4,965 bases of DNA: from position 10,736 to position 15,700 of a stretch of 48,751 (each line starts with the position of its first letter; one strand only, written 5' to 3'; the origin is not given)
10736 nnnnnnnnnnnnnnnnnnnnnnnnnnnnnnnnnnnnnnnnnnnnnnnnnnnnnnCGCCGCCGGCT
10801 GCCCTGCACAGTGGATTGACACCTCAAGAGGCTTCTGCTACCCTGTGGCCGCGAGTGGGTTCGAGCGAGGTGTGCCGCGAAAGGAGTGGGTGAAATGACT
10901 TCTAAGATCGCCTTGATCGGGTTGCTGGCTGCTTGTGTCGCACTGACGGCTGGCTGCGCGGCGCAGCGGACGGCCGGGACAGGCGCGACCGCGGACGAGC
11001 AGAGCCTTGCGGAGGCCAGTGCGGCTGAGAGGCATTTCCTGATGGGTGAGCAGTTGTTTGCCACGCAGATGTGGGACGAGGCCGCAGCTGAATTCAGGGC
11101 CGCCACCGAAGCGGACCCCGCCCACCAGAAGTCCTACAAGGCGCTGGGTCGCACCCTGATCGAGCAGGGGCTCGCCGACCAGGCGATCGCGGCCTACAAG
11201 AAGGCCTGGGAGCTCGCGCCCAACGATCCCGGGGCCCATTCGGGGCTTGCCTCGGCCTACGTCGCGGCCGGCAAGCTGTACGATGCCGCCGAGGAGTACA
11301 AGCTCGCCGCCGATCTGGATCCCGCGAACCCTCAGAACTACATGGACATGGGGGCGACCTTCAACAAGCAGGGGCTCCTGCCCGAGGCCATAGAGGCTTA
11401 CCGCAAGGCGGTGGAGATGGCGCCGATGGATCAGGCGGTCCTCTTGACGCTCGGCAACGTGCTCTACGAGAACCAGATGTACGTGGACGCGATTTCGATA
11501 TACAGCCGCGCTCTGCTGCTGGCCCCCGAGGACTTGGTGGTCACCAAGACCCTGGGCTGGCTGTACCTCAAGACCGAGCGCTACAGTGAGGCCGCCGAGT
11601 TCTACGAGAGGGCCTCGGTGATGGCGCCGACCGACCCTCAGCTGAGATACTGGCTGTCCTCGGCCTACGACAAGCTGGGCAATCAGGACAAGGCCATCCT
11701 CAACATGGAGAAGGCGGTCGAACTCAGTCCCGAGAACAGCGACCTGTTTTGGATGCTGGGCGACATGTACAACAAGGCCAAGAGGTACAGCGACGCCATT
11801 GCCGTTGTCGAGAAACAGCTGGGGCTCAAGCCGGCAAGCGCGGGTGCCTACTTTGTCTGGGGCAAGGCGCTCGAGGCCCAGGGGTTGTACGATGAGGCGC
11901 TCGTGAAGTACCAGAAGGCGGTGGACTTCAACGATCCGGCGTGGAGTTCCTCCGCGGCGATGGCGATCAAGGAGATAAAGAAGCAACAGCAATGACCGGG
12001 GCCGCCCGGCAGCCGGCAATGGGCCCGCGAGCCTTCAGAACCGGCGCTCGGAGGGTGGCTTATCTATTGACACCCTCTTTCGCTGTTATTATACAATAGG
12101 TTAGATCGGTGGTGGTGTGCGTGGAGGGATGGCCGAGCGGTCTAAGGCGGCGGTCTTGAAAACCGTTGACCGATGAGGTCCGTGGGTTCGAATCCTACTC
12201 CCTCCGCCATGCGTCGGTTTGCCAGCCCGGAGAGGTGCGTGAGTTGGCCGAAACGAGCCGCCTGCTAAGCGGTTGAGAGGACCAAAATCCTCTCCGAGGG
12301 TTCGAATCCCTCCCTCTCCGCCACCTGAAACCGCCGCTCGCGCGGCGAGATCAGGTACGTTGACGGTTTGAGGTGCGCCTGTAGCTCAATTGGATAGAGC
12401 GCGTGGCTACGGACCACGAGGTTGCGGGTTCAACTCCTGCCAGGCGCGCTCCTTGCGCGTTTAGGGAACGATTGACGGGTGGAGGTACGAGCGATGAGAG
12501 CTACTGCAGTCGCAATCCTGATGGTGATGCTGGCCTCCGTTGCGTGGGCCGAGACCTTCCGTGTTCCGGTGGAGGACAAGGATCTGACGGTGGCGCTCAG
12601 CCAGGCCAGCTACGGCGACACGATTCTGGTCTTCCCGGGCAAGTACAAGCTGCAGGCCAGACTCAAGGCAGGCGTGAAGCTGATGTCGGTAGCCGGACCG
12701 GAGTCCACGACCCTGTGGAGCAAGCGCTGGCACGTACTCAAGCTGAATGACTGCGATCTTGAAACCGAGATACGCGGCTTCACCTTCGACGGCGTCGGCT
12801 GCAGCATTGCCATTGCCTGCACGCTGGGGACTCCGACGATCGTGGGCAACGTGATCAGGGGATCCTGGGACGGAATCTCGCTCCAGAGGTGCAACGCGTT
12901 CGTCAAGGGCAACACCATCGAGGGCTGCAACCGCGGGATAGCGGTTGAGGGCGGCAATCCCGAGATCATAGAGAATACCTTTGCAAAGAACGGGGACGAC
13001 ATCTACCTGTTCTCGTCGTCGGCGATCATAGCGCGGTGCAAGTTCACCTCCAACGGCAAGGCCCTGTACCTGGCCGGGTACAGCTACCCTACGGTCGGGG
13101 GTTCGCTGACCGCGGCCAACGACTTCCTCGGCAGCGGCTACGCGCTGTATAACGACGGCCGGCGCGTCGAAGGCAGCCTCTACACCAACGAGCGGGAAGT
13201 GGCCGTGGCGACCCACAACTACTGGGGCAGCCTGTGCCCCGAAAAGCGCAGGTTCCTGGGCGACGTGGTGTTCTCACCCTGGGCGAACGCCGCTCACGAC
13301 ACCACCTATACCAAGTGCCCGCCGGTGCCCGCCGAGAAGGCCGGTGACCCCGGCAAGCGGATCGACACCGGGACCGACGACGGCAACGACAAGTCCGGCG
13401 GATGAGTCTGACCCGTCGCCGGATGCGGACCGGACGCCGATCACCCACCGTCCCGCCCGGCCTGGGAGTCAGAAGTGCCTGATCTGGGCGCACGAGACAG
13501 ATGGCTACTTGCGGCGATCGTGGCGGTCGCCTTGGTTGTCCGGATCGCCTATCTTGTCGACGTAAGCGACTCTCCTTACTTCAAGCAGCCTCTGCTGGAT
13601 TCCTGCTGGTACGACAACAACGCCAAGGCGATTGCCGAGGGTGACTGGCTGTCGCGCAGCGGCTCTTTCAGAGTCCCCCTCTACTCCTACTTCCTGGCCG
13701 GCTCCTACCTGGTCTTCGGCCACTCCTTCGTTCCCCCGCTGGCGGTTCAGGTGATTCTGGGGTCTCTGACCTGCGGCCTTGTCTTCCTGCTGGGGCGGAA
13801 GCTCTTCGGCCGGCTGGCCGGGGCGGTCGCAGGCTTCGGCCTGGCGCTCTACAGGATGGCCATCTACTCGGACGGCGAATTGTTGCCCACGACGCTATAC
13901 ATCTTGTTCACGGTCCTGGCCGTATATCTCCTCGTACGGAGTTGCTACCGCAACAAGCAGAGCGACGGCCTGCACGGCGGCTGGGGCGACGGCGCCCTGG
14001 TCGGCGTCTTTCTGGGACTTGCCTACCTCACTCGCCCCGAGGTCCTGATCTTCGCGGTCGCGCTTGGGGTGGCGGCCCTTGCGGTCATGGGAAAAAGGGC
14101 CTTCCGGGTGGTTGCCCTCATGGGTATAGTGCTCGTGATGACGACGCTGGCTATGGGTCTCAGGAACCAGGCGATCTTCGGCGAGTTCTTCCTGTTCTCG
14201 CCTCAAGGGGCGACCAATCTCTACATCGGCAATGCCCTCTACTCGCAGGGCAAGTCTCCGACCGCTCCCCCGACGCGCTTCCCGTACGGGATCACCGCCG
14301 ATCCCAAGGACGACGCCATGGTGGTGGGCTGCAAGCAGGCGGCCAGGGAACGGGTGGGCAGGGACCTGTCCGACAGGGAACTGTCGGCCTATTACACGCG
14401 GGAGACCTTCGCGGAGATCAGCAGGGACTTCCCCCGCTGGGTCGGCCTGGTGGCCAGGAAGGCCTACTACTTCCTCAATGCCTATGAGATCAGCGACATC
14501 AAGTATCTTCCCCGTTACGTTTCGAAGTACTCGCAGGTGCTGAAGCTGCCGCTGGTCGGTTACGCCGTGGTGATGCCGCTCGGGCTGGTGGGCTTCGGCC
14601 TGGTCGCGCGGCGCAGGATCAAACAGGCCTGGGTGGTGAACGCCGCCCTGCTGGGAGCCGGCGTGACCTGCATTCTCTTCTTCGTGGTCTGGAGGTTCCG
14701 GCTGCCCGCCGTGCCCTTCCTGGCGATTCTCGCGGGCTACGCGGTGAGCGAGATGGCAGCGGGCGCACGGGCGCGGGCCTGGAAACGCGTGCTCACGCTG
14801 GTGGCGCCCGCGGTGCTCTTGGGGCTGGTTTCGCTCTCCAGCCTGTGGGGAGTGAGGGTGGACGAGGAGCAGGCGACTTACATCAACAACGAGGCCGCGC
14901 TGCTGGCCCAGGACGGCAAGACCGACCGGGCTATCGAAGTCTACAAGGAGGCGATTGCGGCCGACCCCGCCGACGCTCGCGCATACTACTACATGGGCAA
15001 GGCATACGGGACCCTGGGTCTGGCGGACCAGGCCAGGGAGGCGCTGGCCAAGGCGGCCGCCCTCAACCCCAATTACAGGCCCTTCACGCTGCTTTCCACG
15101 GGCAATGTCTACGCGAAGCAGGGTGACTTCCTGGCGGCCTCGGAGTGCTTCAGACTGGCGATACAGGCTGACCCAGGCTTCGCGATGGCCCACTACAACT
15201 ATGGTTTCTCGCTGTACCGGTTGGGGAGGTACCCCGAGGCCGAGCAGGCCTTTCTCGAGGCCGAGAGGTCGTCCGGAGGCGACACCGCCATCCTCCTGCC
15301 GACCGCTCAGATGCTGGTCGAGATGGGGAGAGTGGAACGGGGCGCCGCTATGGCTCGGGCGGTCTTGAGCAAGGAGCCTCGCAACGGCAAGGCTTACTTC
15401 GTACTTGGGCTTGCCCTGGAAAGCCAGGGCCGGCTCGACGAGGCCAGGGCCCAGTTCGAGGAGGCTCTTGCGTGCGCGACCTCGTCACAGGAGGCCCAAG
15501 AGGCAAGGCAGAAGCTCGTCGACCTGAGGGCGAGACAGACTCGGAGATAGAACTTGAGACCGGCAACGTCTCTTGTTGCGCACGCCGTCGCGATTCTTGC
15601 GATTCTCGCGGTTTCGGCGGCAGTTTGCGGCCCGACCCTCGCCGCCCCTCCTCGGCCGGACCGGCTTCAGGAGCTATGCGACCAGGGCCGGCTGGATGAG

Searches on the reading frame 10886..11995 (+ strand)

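Call 34: search_protein_families(library=pfam, proteins=[window:10886-11995:+], max_evalue=0.0001)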
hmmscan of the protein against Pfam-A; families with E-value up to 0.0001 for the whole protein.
window:10886-11995:+ (369 aa): 22 families
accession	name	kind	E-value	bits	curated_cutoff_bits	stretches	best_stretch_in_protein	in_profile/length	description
PF07719.23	TPR_2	-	9.4e-41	135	27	0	253-284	3-34/34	Tetratricopeptide repeat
PF13414.12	TPR_11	-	6.8e-34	115.7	26.8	3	88-129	1-42/42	TPR repeat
PF00515.34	TPR_1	-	1.1e-32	111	27.8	1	152-180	4-32/34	Tetratricopeptide repeat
PF13181.12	TPR_8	-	2.9e-31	105.4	25.7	1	252-284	2-34/34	Tetratricopeptide repeat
PF13432.12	TPR_16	-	1.4e-29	102.5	32.7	4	57-115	7-65/65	Tetratricopeptide repeat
PF14559.12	TPR_19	-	2.7e-29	101.7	25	3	91-149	1-59/68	Tetratricopeptide repeat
PF13428.12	TPR_14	-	3.6e-28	95.6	23.5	0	84-122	4-42/44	Tetratricopeptide repeat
PF13431.12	TPR_17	-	4.8e-25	86.1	24.4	0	239-271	1-33/34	Tetratricopeptide repeat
PF13424.12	TPR_12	-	5.6e-24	84.6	30.1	1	184-243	3-71/77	Tetratricopeptide repeat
PF12895.13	ANAPC3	-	2e-19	70.1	27.2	1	265-342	3-79/82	Anaphase-promoting complex, cyclosome, subunit 3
PF23914.1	TPR_CcmH_CycH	-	1.8e-17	64.1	42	2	145-250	46-154/158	Cytochrome c-type biogenesis protein H TPR domain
PF13176.12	TPR_7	-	2.2e-17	62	27.9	0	223-251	5-35/36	Tetratricopeptide repeat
PF13371.12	TPR_9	-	4.7e-12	46.2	35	1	191-253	3-65/73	Tetratricopeptide repeat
PF13174.12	TPR_6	-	5.2e-12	46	26.3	0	254-283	3-32/33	Tetratricopeptide repeat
PF25063.1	ARM_TT21_C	-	7.5e-10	39.5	35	0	269-349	79-159/209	Tetratricopeptide repeat protein 21 C-terminal ARM domain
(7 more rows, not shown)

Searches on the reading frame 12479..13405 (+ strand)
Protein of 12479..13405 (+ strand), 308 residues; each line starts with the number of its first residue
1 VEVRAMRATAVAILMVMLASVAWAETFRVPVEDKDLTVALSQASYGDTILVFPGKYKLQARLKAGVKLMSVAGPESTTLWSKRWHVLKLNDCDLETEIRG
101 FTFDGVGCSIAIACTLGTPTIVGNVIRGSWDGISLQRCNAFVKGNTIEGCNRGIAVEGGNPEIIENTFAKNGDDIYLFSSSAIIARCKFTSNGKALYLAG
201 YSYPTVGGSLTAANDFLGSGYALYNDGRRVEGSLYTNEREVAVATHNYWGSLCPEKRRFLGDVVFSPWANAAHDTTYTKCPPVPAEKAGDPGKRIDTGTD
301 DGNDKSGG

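Call 34: search_protein_families(library=pfam, proteins=[window:12479-13405:+], max_evalue=0.0001)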
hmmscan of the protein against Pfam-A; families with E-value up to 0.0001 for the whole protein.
window:12479-13405:+ (308 aa): 1 family
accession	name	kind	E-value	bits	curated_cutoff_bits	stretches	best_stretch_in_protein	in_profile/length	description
PF05048.19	NosD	-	2.8e-17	63.3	23.6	2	120-250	50-187/212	Periplasmic copper-binding protein (NosD)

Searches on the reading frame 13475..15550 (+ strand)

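Call 34: search_protein_families(library=pfam, proteins=[window:13475-15550:+], max_evalue=0.0001)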
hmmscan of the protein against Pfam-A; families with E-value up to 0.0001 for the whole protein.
window:13475-15550:+ (691 aa): 22 families
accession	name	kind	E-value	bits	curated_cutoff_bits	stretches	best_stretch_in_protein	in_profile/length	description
PF13432.12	TPR_16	-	2.1e-26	92.4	32.7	2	612-669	5-62/65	Tetratricopeptide repeat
PF07719.23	TPR_2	-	4e-26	89.4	27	1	639-666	2-29/34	Tetratricopeptide repeat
PF00515.34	TPR_1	-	4.5e-20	71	27.8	0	639-666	2-29/34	Tetratricopeptide repeat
PF14559.12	TPR_19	-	2.9e-19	69.6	25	2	477-533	1-57/68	Tetratricopeptide repeat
PF13181.12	TPR_8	-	1.9e-18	65.4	25.7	0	639-665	2-28/34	Tetratricopeptide repeat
PF13431.12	TPR_17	-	6e-18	64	24.4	0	558-591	1-34/34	Tetratricopeptide repeat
PF13428.12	TPR_14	-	1.1e-17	63.2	23.5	0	474-509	8-43/44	Tetratricopeptide repeat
PF13414.12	TPR_11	-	1.7e-17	63.3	26.8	2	478-515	5-42/42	TPR repeat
PF13424.12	TPR_12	-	1.6e-14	54.3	30.1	0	626-669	32-76/77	Tetratricopeptide repeat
PF13231.12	PMT_2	-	2.1e-12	48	26.1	1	68-222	4-150/160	Dolichyl-phosphate-mannose-protein mannosyltransferase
PF12895.13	ANAPC3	-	1.6e-10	41.6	27.2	0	542-595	29-81/82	Anaphase-promoting complex, cyclosome, subunit 3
PF23914.1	TPR_CcmH_CycH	-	5.3e-10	39.8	42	0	560-668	40-151/158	Cytochrome c-type biogenesis protein H TPR domain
PF13371.12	TPR_9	-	1.7e-07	31.6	35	0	476-533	4-61/73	Tetratricopeptide repeat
PF13174.12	TPR_6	-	8e-07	29.8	26.3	0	503-533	2-32/33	Tetratricopeptide repeat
PF25063.1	ARM_TT21_C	-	1e-06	29.3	35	0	608-672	99-163/209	Tetratricopeptide repeat protein 21 C-terminal ARM domain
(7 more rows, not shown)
